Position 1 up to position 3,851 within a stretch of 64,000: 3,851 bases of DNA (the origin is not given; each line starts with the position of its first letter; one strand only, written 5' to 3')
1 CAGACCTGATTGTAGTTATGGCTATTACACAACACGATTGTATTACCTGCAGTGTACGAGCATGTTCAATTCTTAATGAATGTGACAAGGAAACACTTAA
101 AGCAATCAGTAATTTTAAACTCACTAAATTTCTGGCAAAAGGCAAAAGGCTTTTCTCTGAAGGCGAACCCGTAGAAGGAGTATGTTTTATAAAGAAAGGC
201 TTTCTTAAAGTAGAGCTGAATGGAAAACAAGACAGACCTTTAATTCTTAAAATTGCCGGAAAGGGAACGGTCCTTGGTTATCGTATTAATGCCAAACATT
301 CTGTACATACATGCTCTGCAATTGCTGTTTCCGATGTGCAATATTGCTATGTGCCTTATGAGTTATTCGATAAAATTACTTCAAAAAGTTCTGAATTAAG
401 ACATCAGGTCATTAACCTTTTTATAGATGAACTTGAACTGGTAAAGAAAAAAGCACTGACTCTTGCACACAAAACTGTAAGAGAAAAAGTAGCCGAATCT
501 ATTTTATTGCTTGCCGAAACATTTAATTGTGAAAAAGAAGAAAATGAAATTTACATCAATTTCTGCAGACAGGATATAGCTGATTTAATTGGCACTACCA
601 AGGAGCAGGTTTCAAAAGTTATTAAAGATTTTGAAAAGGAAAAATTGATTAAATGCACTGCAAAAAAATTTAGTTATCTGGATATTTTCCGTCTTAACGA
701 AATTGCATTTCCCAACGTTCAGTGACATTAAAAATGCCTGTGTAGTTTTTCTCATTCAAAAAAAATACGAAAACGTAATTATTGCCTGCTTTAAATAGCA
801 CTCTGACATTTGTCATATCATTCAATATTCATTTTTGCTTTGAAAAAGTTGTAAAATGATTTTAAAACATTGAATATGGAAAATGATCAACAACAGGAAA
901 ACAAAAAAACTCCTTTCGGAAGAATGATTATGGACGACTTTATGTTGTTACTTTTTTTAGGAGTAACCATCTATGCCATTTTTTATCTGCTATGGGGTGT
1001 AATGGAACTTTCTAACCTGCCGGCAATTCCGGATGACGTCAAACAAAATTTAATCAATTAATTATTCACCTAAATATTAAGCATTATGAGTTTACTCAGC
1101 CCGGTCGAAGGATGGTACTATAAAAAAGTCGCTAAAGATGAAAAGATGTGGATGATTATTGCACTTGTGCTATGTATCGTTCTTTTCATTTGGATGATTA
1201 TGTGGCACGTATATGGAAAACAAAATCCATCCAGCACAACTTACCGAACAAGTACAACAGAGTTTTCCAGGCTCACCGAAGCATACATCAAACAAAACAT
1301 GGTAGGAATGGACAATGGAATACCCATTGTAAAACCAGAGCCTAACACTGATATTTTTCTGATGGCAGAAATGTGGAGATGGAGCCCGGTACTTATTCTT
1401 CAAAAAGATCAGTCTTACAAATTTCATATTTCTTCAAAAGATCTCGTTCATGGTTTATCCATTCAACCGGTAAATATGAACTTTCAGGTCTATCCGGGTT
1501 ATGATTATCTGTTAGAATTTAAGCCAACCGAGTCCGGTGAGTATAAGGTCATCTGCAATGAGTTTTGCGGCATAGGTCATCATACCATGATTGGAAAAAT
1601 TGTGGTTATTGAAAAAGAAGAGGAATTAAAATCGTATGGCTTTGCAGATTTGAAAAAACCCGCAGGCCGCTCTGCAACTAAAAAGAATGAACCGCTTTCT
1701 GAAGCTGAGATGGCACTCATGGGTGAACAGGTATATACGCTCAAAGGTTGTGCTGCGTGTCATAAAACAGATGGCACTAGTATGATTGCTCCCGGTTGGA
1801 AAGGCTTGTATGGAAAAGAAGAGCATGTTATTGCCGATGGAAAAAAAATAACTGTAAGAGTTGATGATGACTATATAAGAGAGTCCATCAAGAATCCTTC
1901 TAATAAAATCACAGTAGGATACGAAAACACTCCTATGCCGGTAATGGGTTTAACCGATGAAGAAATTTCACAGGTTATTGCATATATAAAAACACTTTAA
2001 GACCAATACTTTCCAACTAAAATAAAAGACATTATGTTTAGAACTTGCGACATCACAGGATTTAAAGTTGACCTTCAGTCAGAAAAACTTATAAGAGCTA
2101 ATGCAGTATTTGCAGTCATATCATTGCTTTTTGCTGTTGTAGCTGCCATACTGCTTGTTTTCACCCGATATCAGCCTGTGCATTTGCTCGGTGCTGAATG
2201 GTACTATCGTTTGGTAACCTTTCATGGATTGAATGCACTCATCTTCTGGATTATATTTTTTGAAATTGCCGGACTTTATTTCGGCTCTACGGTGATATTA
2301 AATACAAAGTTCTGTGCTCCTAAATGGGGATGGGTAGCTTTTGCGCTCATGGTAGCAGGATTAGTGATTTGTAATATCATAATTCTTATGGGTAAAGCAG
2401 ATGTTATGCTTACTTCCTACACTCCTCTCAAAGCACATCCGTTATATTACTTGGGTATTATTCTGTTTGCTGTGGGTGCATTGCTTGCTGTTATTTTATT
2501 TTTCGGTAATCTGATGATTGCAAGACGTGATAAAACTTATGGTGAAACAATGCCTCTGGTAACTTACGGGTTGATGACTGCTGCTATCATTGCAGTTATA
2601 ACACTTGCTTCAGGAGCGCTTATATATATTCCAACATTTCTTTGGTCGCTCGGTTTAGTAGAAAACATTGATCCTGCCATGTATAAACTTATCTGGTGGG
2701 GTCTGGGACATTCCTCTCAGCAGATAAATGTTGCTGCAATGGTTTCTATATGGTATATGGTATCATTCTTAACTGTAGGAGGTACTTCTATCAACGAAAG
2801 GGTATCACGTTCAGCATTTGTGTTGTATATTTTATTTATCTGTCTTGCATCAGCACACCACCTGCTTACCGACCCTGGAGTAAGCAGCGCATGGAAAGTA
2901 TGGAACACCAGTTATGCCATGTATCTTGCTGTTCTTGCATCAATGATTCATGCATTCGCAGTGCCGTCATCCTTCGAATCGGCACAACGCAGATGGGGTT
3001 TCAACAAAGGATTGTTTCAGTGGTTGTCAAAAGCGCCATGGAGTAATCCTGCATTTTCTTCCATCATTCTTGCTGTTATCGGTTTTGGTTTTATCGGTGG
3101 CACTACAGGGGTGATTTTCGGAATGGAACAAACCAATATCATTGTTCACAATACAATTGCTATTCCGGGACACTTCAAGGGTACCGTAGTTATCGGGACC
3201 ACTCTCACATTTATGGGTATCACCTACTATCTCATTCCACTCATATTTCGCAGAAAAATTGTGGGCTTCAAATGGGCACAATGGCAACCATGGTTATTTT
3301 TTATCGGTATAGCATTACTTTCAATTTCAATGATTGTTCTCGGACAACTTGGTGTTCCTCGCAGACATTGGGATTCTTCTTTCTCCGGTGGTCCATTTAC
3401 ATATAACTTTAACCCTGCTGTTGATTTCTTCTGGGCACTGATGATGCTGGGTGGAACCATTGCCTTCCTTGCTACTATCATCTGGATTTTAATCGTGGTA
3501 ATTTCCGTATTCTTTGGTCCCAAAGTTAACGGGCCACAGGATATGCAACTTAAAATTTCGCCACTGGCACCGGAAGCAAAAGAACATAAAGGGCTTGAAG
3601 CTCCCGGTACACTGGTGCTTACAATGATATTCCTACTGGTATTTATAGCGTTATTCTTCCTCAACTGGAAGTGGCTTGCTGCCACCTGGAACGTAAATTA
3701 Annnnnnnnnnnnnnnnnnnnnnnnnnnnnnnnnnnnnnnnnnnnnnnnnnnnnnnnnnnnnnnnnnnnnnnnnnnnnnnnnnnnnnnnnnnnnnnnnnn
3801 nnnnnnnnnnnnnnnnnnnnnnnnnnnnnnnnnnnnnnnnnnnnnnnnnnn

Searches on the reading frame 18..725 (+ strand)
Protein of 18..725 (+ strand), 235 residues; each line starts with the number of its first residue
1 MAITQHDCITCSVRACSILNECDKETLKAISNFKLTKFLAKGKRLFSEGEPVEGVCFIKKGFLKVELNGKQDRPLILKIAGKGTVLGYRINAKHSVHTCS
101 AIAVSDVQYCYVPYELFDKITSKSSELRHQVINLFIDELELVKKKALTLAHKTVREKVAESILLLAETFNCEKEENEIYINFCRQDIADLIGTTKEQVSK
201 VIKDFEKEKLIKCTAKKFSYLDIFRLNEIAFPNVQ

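Call 3: search_protein_families(library=pfam, proteins=[window:18-725:+], max_evalue=0.01)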
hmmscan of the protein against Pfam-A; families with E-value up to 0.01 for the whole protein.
window:18-725:+ (235 aa): 3 families
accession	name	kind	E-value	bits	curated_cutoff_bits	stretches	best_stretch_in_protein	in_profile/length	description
PF00027.35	cNMP_binding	-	1.9e-12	47.4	27.5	1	37-122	2-87/89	Cyclic nucleotide-binding domain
PF13545.12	HTH_Crp_2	-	8.6e-11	42.1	27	1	156-228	1-69/70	Crp-like helix-turn-helix domain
PF00325.26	Crp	-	3.1e-07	30.4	21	1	184-211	5-32/32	Bacterial regulatory proteins, crp family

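Call 4: search_protein_families(library=ncbifam, proteins=[window:18-725:+], max_evalue=0.01)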
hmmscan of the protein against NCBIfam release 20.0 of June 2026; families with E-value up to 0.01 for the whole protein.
window:18-725:+ (235 aa): 11 families
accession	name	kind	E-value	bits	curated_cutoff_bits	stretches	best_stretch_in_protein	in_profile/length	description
NF008365.0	PRK11161.1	subfamily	3.4e-21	75.7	228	1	3-230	18-243/250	fumarate/nitrate reduction transcriptional regulator Fnr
NF045989.1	TransRegFnrLRhodb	equivalog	3e-20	72.5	300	1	3-217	5-221/245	transcriptional regulator FnrL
NF008732.0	PRK11753.1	equivalog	1.3e-16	60.7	266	1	30-217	20-207/214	cAMP-activated global transcriptional regulator CRP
NF050806.1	TransRegFixKCaul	equivalog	1.7e-15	56.9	300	1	39-217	28-201/215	transcriptional regulator FixK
TIGR03697.1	NtcA_cyano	equivalog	4.5e-11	42.9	244.95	1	42-227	1-189/193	global nitrogen regulator NtcA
NF052518.1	TransRegLdrP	equivalog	1.9e-10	41.1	300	1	123-227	81-185/195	transcriptional regulator LdrP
NF010499.0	PRK13918.1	equivalog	1.7e-07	30.9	274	1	122-230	92-201/205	CRP/FNR family transcriptional regulator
NF041163.2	encap_f2b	equivalog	2.5e-07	30.2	400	1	7-134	67-196/450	family 2B encapsulin nanocompartment shell protein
NF006901.0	PRK09392.1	equivalog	1.9e-05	24.1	211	1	12-232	8-223/236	transcriptional activator FtrB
NF053664.1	TransRegPtrACyano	equivalog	2.4e-05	23.7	300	1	57-216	32-185/196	Crp/Fnr family transcriptional regulator PtrA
TIGR04324.1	SpoChoClust_2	subfamily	0.0015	18.2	150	1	114-193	9-89/248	sporadic carbohydrate cluster 2OG-Fe(II) oxygenase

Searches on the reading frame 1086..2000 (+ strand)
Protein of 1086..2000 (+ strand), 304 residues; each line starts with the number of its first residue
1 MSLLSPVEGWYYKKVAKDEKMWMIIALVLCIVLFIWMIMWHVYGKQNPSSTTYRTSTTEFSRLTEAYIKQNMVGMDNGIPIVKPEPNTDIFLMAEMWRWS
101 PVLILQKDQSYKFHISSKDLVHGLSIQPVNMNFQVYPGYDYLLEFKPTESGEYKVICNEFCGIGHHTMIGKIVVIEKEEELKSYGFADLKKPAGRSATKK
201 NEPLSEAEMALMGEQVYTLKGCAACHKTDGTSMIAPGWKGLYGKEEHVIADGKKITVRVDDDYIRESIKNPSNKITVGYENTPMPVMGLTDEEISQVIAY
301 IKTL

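Call 3: search_protein_families(library=pfam, proteins=[window:1086-2000:+], max_evalue=0.01)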
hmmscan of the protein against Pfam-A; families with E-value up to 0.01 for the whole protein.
window:1086-2000:+ (304 aa): 4 families
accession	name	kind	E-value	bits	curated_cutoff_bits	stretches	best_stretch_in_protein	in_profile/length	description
PF00034.26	Cytochrom_C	-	3.1e-10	41.7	21.3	1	213-304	4-89/90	Cytochrome c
PF00116.26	COX2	-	2.1e-05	24.9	22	1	103-169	48-114/120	Cytochrome C oxidase subunit II, periplasmic domain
PF13442.11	Cytochrome_CBB3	-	8.7e-05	23.2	27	1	213-301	6-68/68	Cytochrome C oxidase, cbb3-type, subunit III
PF13473.12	Cupredoxin_1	-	0.0058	17.1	27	0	103-174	37-104/104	Cupredoxin-like domain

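Call 4: search_protein_families(library=ncbifam, proteins=[window:1086-2000:+], max_evalue=0.01)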
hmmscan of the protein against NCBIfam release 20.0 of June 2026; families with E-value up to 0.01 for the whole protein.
window:1086-2000:+ (304 aa): 8 families
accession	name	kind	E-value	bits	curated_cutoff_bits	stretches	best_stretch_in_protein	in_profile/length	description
TIGR02866.1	CoxB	equivalog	1e-15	57.8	147.7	1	19-179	57-196/202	cytochrome c oxidase subunit II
NF050117.1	aa3_CtaC_Actin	exception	4.1e-11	42.6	250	1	99-179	157-237/244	aa3-type cytochrome oxidase subunit II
TIGR04246.1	nitrous_NosZ_Gp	equivalog_domain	1.7e-08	33.2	625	1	117-174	519-576/578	Sec-dependent nitrous-oxide reductase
NF052460.1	L-NosZ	equivalog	0.0001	21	700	1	119-174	421-478/480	clade III lactonase-type nitrous-oxide reductase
NF041074.2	quin_ox_SoxA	equivalog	0.00069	19.5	110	1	32-174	3-153/154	proton pump complex quinol oxidase subunit SoxA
TIGR04244.1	nitrous_NosZ_RR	equivalog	0.00076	18.1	625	1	118-174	570-626/627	TAT-dependent nitrous-oxide reductase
TIGR04485.1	thiosulf_SoxX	equivalog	0.0045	17.7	61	0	222-304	5-78/78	sulfur oxidation c-type cytochrome SoxX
NF045930.1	Cytc6PetJCyano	equivalog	0.0062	16.5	135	0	207-301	25-102/110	cytochrome c6 PetJ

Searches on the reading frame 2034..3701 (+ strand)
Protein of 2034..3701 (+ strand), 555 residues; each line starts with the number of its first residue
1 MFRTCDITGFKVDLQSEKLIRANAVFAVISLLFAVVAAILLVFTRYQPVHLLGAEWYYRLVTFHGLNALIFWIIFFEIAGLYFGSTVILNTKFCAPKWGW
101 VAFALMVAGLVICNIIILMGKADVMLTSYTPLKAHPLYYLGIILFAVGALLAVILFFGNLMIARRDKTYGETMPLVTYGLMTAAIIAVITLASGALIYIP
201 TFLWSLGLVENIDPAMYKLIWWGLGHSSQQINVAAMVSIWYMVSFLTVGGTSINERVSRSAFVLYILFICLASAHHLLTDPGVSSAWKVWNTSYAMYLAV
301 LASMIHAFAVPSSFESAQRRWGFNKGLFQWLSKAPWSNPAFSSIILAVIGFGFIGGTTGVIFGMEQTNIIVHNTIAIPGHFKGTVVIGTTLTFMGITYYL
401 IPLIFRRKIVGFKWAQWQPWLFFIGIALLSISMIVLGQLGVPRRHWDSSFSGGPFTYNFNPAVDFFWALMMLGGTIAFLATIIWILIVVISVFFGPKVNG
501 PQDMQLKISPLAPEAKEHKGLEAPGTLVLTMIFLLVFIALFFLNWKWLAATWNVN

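Call 3: search_protein_families(library=pfam, proteins=[window:2034-3701:+], max_evalue=0.01)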
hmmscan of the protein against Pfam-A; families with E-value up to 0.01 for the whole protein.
window:2034-3701:+ (555 aa): 1 family
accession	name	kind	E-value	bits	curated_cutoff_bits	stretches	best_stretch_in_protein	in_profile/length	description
PF00115.25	COX1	-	1e-64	219.5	34.8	1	20-476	3-436/436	Cytochrome C and Quinol oxidase polypeptide I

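Call 4: search_protein_families(library=ncbifam, proteins=[window:2034-3701:+], max_evalue=0.01)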
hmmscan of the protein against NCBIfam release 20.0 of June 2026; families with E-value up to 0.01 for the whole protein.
window:2034-3701:+ (555 aa): 3 families
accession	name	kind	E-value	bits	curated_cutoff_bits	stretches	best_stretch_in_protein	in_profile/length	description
TIGR02891.1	CtaD_CoxA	equivalog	1e-16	60.7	670.75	1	25-498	13-475/504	cytochrome c oxidase subunit I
TIGR02882.1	QoxB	equivalog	1.4e-05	23.8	1015.5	1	26-480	60-508/643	cytochrome aa3 quinol oxidase subunit I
NF041075.1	quin_ox_SoxB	equivalog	0.00031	19.8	700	0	49-438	31-404/468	proton pump complex quinol oxidase subunit SoxB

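Call 76: find_related_loci(query=A8, collection=genome_contigs, flank=9000)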
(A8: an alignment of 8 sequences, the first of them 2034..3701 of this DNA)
Query A8 (555 aa) in genome_contigs; peptide patterns used: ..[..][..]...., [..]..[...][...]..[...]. (x = any residue, [..] = any of these).
600 stretches matched a pattern (row limit reached: there are more); 580 encode a relative of the query (tblastn E <= 1e-3); the best 80 are kept; 80 distinct loci.
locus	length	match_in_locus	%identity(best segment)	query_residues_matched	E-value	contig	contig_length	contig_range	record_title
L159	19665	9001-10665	98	1-555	0e+0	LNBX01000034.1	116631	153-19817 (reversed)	MAG: Bacteroidetes bacterium OLB10 UZ10_BCD003CONTIG000034, whole genome shotgun sequence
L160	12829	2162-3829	94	1-555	0e+0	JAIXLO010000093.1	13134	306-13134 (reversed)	MAG: Chitinophagales bacterium isolate UW2SPNA023 two-stage_bin023_NODE_2957, whole genome shotgun sequence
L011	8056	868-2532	92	1-555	0e+0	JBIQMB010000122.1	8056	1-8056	MAG: Chitinophagaceae bacterium isolate mag.52g NODE_4591_length_8056, whole genome shotgun sequence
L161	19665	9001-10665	93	1-555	0e+0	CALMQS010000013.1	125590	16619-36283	MAG TPA_asm: uncultured Sphingobacteriales bacterium isolate SRR1763383_bin.86_CONCOCT_v1.1_MAG genome assembly, contig:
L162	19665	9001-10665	92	1-555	0e+0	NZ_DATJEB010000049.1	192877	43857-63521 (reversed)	MAG: Agriterribacter sp. isolate SMAG_U15422 k141_218432, whole genome shotgun sequence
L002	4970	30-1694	93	1-555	0e+0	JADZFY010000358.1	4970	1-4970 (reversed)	MAG: Chitinophagaceae bacterium isolate SJ882 c_000000976575, whole genome shotgun sequence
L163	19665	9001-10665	89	1-555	0e+0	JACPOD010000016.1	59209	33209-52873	MAG: Sphingobacteriales bacterium isolate NC_groundwater_592_Pr5_B-0.1um_38_44 alan_book_18_scaffold_70467, whole genome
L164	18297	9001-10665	92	1-555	0e+0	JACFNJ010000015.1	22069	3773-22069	MAG: Bacteroidia bacterium isolate BROCD021 NODE_1817_length_22069_cov_4.982965, whole genome shotgun sequence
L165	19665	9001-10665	88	1-555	0e+0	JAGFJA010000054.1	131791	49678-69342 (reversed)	MAG: Saprospiraceae bacterium isolate mag.11 k127_3532586, whole genome shotgun sequence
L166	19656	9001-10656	82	1-552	0e+0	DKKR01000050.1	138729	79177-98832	MAG TPA_asm: Bacteroidetes bacterium UBA6661 UBA6661_contig_4659, whole genome shotgun sequence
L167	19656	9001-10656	82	1-552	0e+0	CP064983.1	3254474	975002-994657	MAG: Bacteroidota bacterium isolate Fred_18-Q3-R57-64_BAT3C.517 chromosome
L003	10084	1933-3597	92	1-555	0e+0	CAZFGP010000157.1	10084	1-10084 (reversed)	MAG TPA_asm: uncultured Terrimonas sp. isolate binchicken_co235_266 genome assembly, contig: NODE_15761_length_10084_cov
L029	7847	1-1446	89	74-555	0e+0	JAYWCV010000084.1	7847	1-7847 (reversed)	MAG: Chitinophagaceae bacterium isolate GL94_UP_metabinner_30_sub GL94_UP_metabinner_30_sub_83, whole genome shotgun seq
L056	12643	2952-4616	71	1-555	0e+0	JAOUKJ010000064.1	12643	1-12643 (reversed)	MAG: Cyclobacteriaceae bacterium isolate 8_1_Jan_SF_Bin42 8_1_Jan_SF_Bin42_scaffold_2459_c1, whole genome shotgun sequen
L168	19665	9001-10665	68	1-555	0e+0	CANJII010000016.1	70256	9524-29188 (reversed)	MAG: Chitinophagaceae bacterium isolate RH-23may17-1171 genome assembly, contig: RH-23may17-C2670, whole genome shotgun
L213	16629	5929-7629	53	1-555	0e+0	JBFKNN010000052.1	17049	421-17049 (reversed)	MAG: Burkholderiales bacterium isolate Mix_sand22.2022.08.D.82 k141_1234861_length_17049_cov_12.9923, whole genome shotg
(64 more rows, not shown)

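Call 90: find_homologous_proteins(query=L213:9700-11634:+, max_evalue=1e-20)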
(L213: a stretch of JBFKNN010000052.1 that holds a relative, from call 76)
Query L213:9700-11634:+ (644 aa): 4788 proteins with E <= 1e-20 among 8000 candidates; the best 120 are listed.
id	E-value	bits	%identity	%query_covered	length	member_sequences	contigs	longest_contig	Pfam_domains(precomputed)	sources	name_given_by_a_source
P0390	0.0e+0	1511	100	100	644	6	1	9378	PF00033.25,PF00111.33,PF00175.27,PF00970.31,PF13631.12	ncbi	-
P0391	0.0e+0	1374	90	100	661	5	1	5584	PF00033.25,PF00111.33,PF00175.27,PF00970.31,PF13631.12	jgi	jgi:CDP-4-dehydro-6-deoxyglucose reductase, E3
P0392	0.0e+0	1371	90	100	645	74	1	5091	PF00033.25,PF00111.33,PF00175.27,PF00970.31,PF13631.12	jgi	-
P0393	0.0e+0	1272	82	100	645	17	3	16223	PF00033.25,PF00111.33,PF00175.27,PF00970.31,PF13631.12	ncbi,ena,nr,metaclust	ncbi:MAG: ferredoxin-NAD reductase [Betaproteobacteria bacterium RIFCSPLOWO2_02_64_14]|nr:MAG: ferre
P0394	0.0e+0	1269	83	100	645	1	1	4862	PF00033.25,PF00111.33,PF00175.27,PF00970.31,PF13631.12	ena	-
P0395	0.0e+0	1267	82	100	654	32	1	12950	PF00033.25,PF00111.33,PF00175.27,PF00970.31,PF13631.12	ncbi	-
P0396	0.0e+0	1265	82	100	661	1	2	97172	PF00033.25,PF00111.33,PF00175.27,PF00970.31,PF13631.12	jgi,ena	-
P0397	0.0e+0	1265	84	99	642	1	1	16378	PF00033.25,PF00111.33,PF00175.27,PF00970.31,PF13631.12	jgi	jgi:NAD(P)H-flavin reductase/quinol-cytochrome oxidoreductase complex cytochrome b subunit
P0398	0.0e+0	1245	80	100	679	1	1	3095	PF00033.25,PF00111.33,PF00175.27,PF00970.31,PF13631.12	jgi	jgi:CDP-4-dehydro-6-deoxyglucose reductase, E3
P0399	0.0e+0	1240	83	96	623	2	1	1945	PF00033.25,PF00111.33,PF00175.27,PF00970.31,PF13631.12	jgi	jgi:NAD(P)H-flavin reductase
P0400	0.0e+0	1238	80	100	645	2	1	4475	PF00033.25,PF00111.33,PF00175.27,PF00970.31,PF13631.12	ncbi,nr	ncbi:MAG TPA: cytochrome b N-terminal domain-containing protein [Burkholderiales bacterium]|nr:cytoc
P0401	0.0e+0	1221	80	100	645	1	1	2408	PF00033.25,PF00111.33,PF00175.27,PF00970.31,PF13631.12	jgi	jgi:NAD(P)H-flavin reductase/quinol-cytochrome oxidoreductase complex cytochrome b subunit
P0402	0.0e+0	1219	80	100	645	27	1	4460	PF00033.25,PF00111.33,PF00175.27,PF00970.31,PF13631.12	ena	-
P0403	0.0e+0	1216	79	100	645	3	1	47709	PF00033.25,PF00111.33,PF00175.27,PF00970.31,PF13631.12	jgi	-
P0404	0.0e+0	1181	77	100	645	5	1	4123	PF00033.25,PF00111.33,PF00175.27,PF00970.31,PF13631.12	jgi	jgi:NAD(P)H-flavin reductase/quinol-cytochrome oxidoreductase complex cytochrome b subunit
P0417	0.0e+0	1125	72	100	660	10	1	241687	PF00033.25,PF00111.33,PF00175.27,PF00970.31,PF13631.12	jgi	jgi:CDP-4-dehydro-6-deoxyglucose reductase, E3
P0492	0.0e+0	1024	68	100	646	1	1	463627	PF00033.25,PF00111.33,PF00175.27,PF00970.31,PF13631.12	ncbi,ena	-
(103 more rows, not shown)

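Call 91: find_encoding_contigs(protein=P0417, flank=8000, max_places=2)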
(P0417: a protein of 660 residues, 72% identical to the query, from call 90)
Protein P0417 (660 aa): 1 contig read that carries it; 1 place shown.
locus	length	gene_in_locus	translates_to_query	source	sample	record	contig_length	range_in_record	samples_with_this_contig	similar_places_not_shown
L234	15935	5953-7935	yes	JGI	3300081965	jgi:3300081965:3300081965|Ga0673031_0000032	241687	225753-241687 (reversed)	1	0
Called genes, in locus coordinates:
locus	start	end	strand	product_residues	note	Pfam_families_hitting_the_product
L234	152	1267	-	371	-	PF02628:COX15-CtaA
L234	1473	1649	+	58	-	-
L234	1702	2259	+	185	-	-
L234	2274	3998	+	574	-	PF00115:COX1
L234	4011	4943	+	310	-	PF01040:UbiA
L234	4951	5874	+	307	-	PF00578:AhpC-TSA (faint), PF02630:SCO1-SenC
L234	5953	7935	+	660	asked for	PF00033:Cytochrome_B, PF13631:Cytochrom_B_N_2, PF00111:Fer2, PF00970:FAD_binding_6, PF00175:NAD_binding_1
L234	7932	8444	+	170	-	-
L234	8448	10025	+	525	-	PF00033:Cytochrome_B, PF13631:Cytochrom_B_N_2, PF00037:Fer4 (faint), PF12837:Fer4_6 (weak), PF14697:Fer4_21 (weak), PF12838:Fer4_7, PF13187:Fer4_9, PF02662:FlpD, +3 more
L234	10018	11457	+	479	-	PF00115:COX1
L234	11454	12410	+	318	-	PF02628:COX15-CtaA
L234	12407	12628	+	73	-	PF01206:TusA, PF10006:DUF2249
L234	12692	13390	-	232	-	PF00027:cNMP_binding, PF13545:HTH_Crp_2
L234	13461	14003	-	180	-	PF01814:Hemerythrin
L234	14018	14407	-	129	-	PF04247:SirB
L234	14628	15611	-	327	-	PF08240:ADH_N, PF00107:ADH_zinc_N (faint), PF13602:ADH_zinc_N_2 (faint)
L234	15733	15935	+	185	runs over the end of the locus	PF09361:Phasin_2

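Call 92: find_encoding_contigs(protein=P0492, flank=8000, max_places=2)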
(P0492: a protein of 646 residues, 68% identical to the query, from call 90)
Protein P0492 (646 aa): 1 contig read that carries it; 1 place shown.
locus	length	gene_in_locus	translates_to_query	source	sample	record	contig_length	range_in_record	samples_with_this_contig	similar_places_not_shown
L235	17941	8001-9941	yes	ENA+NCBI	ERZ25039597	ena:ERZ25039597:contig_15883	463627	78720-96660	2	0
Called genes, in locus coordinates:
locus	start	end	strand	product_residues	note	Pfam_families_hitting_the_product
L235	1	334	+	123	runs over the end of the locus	-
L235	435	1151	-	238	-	PF13192:Thioredoxin_3 (weak), PF13646:HEAT_2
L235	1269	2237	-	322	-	PF02628:COX15-CtaA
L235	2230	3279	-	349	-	PF02628:COX15-CtaA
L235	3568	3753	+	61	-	-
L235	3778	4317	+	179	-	PF00116:COX2 (faint)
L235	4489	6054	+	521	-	PF00115:COX1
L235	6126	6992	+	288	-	PF01040:UbiA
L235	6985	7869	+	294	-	PF00578:AhpC-TSA (weak), PF02630:SCO1-SenC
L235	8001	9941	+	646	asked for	PF00033:Cytochrome_B, PF13631:Cytochrom_B_N_2, PF00111:Fer2, PF00970:FAD_binding_6, PF00175:NAD_binding_1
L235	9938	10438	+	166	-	-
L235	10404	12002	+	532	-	PF00033:Cytochrome_B, PF13631:Cytochrom_B_N_2, PF25160:LdpA_Fe-S-bd (faint), PF00037:Fer4 (faint), PF12837:Fer4_6 (faint), PF12838:Fer4_7, PF13187:Fer4_9 (weak), PF02662:FlpD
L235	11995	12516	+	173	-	-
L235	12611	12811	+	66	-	PF09957:VapB_antitoxin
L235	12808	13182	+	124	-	PF01850:PIN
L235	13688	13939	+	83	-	PF04014:MazE_antitoxin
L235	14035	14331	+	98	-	PF02452:PemK_toxin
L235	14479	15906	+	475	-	PF00115:COX1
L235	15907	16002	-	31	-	-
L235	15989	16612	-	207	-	PF00005:ABC_tran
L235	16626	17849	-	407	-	PF25917:BSH_RND (weak), PF25885:HH_EMRA (weak), PF25876:HH_MFP_RND (weak), PF25954:Beta-barrel_RND_2, PF25989:YknX_C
